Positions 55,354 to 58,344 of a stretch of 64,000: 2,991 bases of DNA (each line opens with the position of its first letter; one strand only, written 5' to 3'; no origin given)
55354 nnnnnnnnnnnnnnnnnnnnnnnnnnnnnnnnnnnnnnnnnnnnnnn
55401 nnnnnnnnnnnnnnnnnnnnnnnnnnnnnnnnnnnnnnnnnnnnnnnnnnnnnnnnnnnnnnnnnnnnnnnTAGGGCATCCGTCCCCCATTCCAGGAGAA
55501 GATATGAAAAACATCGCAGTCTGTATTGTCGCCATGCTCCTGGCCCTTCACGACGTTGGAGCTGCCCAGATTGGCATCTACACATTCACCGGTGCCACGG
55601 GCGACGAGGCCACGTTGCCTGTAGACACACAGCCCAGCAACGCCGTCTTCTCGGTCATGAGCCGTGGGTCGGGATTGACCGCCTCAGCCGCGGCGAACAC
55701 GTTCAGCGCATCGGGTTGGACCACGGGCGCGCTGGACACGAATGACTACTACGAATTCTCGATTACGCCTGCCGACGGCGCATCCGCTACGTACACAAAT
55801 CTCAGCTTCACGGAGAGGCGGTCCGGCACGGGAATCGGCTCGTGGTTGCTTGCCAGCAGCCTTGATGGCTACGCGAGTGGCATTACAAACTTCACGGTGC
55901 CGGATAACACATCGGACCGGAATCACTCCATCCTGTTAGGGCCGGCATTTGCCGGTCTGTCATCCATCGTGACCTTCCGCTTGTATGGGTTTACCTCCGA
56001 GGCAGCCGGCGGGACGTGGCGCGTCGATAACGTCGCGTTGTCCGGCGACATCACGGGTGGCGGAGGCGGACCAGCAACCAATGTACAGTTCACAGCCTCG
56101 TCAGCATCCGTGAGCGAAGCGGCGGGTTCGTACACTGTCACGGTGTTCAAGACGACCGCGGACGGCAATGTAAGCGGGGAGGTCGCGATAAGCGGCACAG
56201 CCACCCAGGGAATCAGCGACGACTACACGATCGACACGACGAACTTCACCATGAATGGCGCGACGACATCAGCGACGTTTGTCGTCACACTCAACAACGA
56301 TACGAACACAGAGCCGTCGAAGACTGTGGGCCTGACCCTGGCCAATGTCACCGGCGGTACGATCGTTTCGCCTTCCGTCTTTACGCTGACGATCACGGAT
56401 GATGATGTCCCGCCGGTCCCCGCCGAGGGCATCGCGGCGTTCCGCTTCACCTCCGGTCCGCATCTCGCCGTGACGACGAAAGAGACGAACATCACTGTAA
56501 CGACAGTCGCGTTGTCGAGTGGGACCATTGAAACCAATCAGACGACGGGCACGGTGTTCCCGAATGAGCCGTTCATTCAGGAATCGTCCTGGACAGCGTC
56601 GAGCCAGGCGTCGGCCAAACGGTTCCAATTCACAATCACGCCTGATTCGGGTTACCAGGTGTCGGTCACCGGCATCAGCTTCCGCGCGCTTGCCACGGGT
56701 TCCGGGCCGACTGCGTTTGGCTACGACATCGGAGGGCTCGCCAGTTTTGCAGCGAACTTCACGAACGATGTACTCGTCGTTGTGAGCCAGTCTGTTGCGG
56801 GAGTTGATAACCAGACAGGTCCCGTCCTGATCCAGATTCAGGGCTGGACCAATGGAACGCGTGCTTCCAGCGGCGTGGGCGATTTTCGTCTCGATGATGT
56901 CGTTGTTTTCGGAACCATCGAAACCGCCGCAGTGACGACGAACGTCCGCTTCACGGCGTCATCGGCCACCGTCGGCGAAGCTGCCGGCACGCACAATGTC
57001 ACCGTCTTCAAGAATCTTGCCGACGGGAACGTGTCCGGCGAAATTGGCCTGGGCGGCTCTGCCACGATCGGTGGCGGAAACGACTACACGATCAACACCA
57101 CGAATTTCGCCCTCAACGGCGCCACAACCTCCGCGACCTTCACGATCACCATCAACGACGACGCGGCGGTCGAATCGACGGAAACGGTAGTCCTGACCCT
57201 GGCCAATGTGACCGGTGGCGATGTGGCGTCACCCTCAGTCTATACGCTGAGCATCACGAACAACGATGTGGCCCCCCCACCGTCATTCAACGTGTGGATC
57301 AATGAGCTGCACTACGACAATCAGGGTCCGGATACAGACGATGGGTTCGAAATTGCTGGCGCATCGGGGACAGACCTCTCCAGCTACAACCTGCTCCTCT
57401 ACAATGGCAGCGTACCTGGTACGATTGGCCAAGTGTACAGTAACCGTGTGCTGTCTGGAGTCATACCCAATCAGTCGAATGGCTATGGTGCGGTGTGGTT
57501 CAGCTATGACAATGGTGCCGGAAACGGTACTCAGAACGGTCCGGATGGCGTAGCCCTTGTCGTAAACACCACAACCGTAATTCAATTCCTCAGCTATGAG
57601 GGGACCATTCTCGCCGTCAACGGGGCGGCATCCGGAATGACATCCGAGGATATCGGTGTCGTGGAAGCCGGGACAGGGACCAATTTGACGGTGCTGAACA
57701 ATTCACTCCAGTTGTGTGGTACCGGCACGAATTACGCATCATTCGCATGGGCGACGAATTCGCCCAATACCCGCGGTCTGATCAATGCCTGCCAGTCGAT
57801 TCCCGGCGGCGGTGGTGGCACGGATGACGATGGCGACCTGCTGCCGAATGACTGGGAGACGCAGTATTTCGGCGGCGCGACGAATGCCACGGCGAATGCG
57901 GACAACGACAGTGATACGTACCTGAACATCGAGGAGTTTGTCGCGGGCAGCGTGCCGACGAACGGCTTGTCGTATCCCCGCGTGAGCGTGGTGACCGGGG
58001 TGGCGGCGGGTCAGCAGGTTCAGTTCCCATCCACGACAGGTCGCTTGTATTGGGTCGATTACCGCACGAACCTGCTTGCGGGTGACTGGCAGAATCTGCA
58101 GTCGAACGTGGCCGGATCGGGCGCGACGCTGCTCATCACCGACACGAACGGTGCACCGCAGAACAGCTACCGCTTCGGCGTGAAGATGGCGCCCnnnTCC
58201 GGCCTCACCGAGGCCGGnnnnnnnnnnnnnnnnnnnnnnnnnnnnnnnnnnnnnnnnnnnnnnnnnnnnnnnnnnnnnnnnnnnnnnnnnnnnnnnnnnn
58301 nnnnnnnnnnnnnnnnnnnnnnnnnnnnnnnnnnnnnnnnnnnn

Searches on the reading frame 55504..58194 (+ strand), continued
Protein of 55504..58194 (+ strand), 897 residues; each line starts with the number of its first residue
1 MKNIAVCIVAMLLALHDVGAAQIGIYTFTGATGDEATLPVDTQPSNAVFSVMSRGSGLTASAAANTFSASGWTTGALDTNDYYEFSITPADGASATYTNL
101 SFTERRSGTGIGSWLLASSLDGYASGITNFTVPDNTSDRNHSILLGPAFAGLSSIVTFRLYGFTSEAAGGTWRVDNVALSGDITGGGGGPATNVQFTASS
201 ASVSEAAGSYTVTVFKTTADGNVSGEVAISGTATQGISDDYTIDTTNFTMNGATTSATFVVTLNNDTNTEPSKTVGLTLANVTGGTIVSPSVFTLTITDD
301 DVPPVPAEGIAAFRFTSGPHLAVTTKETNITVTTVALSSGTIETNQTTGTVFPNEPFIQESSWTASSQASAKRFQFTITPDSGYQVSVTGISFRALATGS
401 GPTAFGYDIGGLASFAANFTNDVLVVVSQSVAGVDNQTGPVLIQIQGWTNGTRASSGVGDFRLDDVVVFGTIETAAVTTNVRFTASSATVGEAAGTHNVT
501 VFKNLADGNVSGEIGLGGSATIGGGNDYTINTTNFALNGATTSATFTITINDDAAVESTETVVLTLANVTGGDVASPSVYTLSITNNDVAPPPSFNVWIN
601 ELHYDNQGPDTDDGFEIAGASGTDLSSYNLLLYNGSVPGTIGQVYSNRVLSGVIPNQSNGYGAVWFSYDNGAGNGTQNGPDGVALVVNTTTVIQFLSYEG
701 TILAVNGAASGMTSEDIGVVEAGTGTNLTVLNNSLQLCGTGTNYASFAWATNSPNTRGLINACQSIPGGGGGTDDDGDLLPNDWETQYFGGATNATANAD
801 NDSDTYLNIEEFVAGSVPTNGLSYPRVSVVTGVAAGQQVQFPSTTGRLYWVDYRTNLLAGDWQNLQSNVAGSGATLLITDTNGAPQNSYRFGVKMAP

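Call 35: find_encoding_contigs(protein=P0032, flank=10000, max_places=1)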
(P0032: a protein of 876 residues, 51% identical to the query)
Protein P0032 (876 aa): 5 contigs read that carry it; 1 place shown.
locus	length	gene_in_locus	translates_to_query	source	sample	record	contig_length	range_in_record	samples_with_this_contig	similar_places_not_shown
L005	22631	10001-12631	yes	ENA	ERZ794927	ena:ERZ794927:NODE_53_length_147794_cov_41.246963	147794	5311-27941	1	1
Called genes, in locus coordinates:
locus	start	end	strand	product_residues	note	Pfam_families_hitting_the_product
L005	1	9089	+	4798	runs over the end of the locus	?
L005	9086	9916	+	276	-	-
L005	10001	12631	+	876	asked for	PF03160:Calx-beta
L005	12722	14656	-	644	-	PF13432:TPR_16 (faint), PF14559:TPR_19 (faint), PF07719:TPR_2 (faint), PF13414:TPR_11 (faint), PF13181:TPR_8 (faint), PF13431:TPR_17 (faint)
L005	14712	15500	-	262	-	-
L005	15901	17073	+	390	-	PF01071:GARS_A (weak), PF08442:ATP-grasp_2, PF13549:ATP-grasp_5, PF24948:Citrate_synth_N, PF00549:Ligase_CoA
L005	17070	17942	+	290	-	PF02629:CoA_binding, PF13380:CoA_binding_2 (weak), PF13607:Succ_CoA_lig, PF00549:Ligase_CoA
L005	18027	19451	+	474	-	PF00171:Aldedh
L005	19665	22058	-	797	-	-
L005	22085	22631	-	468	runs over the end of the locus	PF02397:Bac_transf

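Call 36: find_encoding_contigs(protein=P0044, flank=10000, max_places=1)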
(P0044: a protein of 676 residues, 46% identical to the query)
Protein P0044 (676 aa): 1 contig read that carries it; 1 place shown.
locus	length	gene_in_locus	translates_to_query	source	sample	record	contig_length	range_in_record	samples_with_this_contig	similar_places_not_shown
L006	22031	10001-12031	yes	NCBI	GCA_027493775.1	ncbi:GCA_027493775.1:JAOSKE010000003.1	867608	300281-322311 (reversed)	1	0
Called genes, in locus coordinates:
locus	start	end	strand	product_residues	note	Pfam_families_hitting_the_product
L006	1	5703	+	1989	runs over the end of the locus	PF00041:fn3 (faint)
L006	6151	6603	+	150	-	PF21910:GH85_C (faint), PF25833:Fn3_SaeA_3rd (faint)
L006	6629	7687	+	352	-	PF00041:fn3 (faint)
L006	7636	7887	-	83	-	-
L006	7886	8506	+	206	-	PF18884:TSP3_bac (weak)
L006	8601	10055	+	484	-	PF03160:Calx-beta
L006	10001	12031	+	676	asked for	PF03160:Calx-beta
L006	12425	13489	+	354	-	PF00180:Iso_dh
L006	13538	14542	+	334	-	PF01118:Semialdhyde_dh, PF02774:Semialdhyde_dhC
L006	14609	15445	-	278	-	PF13398:Peptidase_M50B (weak), PF02163:Peptidase_M50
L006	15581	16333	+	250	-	PF03783:CsgG, PF13036:LpoB (faint)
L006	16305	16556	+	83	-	-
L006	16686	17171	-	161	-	PF13424:TPR_12 (faint), PF13428:TPR_14 (faint), PF00515:TPR_1 (faint), PF13181:TPR_8 (faint), PF13414:TPR_11 (faint), PF07719:TPR_2 (weak)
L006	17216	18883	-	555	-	PF24575:TPR_Slam (faint), PF25063:ARM_TT21_C (faint), PF00515:TPR_1 (faint), PF12895:ANAPC3 (weak), PF13428:TPR_14 (weak), PF14559:TPR_19, PF13429:TPR_15 (weak), PF23914:TPR_CcmH_CycH, +13 more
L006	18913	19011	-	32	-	-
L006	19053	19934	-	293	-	PF01634:HisG, PF08029:HisG_C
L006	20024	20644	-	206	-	PF00551:Formyl_trans_N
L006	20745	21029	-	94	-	-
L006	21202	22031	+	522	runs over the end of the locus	PF02384:N6_Mtase, PF07669:Eco57I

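Call 37: find_encoding_contigs(protein=P0034, flank=10000, max_places=1)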
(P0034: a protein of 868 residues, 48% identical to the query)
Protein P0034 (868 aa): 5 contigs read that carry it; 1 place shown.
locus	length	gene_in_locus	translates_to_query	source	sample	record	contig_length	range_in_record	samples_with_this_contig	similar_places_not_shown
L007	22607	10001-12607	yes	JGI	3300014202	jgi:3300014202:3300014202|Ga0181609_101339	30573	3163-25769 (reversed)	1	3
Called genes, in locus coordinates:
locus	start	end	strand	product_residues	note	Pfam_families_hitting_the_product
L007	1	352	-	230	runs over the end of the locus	-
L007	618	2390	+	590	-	PF00664:ABC_membrane, PF00005:ABC_tran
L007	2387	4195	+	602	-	PF00664:ABC_membrane, PF00005:ABC_tran, PF02463:SMC_N (weak)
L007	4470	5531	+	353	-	PF13453:Zn_ribbon_TFIIB (weak), PF01694:Rhomboid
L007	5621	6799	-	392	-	PF17785:PUA_3, PF10672:Methyltrans_SAM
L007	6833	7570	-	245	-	PF04452:Methyltrans_RNA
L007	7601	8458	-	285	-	PF02540:NAD_synthase (weak), PF00733:Asn_synthase (weak)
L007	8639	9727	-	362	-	PF00733:Asn_synthase (weak), PF02540:NAD_synthase (weak), PF03054:tRNA_Me_trans, PF20259:tRNA_Me_trans_M, PF20258:tRNA_Me_trans_C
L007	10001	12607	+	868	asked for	PF03160:Calx-beta (faint)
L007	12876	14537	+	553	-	PF02463:SMC_N, PF13401:AAA_22 (faint), PF13476:AAA_23, PF13304:AAA_21 (faint)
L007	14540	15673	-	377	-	-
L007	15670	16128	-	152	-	PF02472:ExbD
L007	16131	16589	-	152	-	PF02472:ExbD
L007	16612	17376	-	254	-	PF01618:MotA_ExbB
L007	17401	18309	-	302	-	PF13174:TPR_6 (faint)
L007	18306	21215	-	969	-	PF00515:TPR_1 (faint), PF07719:TPR_2 (faint), PF12895:ANAPC3 (faint), PF13176:TPR_7 (faint), PF13181:TPR_8 (faint), PF13525:YfiO (weak), PF13174:TPR_6 (weak), PF13432:TPR_16, +7 more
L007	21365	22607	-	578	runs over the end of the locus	-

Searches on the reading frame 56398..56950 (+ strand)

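Call 8: search_protein_families(library=pfam, proteins=[window:56398-56950:+], max_evalue=10)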
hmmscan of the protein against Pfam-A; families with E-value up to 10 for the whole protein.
window:56398-56950:+ (184 aa): 0 families

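Call 46: search_solved_structures(query=A2, max_evalue=10)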
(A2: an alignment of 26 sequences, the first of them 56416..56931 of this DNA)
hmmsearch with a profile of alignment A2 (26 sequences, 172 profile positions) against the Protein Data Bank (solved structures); distinct sequences matched with E-value up to 10: 1.
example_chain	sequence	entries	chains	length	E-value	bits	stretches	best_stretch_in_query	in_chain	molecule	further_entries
6dw2_B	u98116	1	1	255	0.32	14.3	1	77-129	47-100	6078 Fab heavy chain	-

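Call 47: search_protein_families(library=pfam, alignment_id=A2, max_evalue=0.1)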
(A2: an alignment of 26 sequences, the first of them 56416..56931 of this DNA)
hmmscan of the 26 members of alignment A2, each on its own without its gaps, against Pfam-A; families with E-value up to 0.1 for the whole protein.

A. member 1, window:56416-56931:+ (172 aa): 0 families

B. families by the number of members that match (of 26 scanned): 6 families
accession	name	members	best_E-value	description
PF18522.7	DUF5620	1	0.014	Domain of unknown function (DUF5620)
PF07933.20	DUF1681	1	0.015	Protein of unknown function (DUF1681)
PF01833.30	TIG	1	0.018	IPT/TIG domain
PF11098.13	Chlorosome_CsmC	1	0.056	Chlorosome envelope protein C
PF06140.18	Ifi-6-16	1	0.057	Interferon-induced 6-16 family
PF25484.1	DUF7907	1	0.092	Domain of unknown function (DUF7907)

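Call 51: predict_structure(alignment_id=A2)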
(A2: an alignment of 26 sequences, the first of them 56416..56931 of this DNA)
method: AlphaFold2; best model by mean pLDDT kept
length: 172 residues; sequences in the alignment: 26
mean_pLDDT: 93.6   pTM: 0.89
mean pLDDT of the five models: 93.6, 90.6, 89.6, 89.0, 88.3
residues with pLDDT >= 90: 144; 70-90: 24; 50-70: 2; < 50: 2
segments of 3 or more residues with pLDDT < 50: none
pLDDT, mean of each block of 10 residues (from residue 1): 83 90 97 95 79 91 96 98 98 94 97 94 97 98 94 93 97 93
secondary structure, 60 per line:
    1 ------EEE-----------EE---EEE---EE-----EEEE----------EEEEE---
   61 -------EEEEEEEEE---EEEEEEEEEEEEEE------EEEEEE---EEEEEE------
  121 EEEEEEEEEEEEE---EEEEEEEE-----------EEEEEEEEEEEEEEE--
elements in order: E7-9 E26-28 E39-42 E53-57 E68-76 E80-93 E100-105 E109-114 E121-133 E137-144 E156-170

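Call 53: fold_search(model_id=the predicted structure, library=pdb)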
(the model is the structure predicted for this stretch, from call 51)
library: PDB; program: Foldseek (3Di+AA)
matches with E <= 10: 1728; with E <= 0.001: 8
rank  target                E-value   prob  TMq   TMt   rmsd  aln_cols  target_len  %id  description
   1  6zps_AAA              2.0e-04  1.00  0.51  0.18   6.1       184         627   11  Structure of Unliganded MgGH51 a-L-Arabinofuranosidase Crystal Type 3 Collected at 2.75 A (released 2020-11-11)
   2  1ux7_A                2.5e-04  1.00  0.45  0.61   4.7       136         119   15  Carbohydrate-Binding Module CBM36 in complex with calcium and xylotriose (released 2004-10-27)
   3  2xom_A                3.3e-04  1.00  0.42  0.49   6.1       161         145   10  Atomic resolution structure of TmCBM61 in complex with beta-1,4- galactotriose (released 2010-09-08)
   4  1w0n                  3.7e-04  1.00  0.47  0.62   4.0       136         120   17  Structure of uncomplexed Carbohydrate Binding Domain CBM36 (released 2004-10-27)
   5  5x7o_A                6.3e-04  1.00  0.44  0.08   6.3       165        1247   16  Crystal structure of Paenibacillus sp. 598K alpha-1,6-glucosyltransferase (released 2017-07-26)
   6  6dj4                  7.7e-04  1.00  0.38  0.14   8.2       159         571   11  Crystal Structure of Bacillus thuringiensis Cry1A.105 Tryptic Core (released 2018-09-12)
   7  2w46_B                8.6e-04  1.00  0.43  0.52   5.9       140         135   18  CBM35 from Cellvibrio japonicus Abf62 (released 2009-01-27)
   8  8hhe_A                9.1e-04  1.00  0.39  0.12   4.3       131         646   13  Crystal structure of Cry5B from Bacillus thuringiensis at 4.5 A resolution (released 2022-12-07)
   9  8j3x_B                1.2e-03  0.97  0.28  0.15   9.4       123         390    8  Crystal structure of CBM6E from Saccharophagus degradans (released 2024-04-24)
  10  8hhe_B                1.3e-03  1.00  0.39  0.12   4.5       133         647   14  Crystal structure of Cry5B from Bacillus thuringiensis at 4.5 A resolution (released 2022-12-07)
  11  5l73_B                1.4e-03  1.00  0.43  0.43   8.5       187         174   13  MAM domain of human neuropilin-1 (released 2016-10-26)
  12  2y6k_A                1.5e-03  1.00  0.38  0.39  12.1       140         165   14  Xylotetraose bound to X-2 engineered mutated CBM4-2 Carbohydrate Binding Module from a Thermostable Rhodothermus marin (released 2012-03-07)
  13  7ay3                  1.6e-03  1.00  0.47  0.62   4.9       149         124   13  Crystal structure of the CBM36-1 domain of a multidomain xylanase from the hindgut metagenome of Trinervitermes trinervo (released 2020-11-18)
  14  5w6h_A                1.6e-03  1.00  0.46  0.14   6.6       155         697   16  Crystal structure of Bacteriophage CBA120 tailspike protein 4 enzymatically active domain (TSP4dN, orf213) (released 2018-10-24)
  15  8j3y_A                1.7e-03  0.96  0.28  0.15   9.4       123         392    8  Crystal structure of CBM6E E168Q in complex with oligosaccharides (released 2024-04-24)
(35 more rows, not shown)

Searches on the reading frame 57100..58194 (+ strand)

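Call 8: search_protein_families(library=pfam, proteins=[window:57100-58194:+], max_evalue=10)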
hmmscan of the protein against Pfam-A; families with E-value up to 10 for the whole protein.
window:57100-58194:+ (365 aa): 1 family
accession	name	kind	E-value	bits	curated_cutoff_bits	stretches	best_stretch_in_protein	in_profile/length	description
PF03160.20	Calx-beta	-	0.091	13.2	27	1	9-55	70-118/119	Calx-beta domain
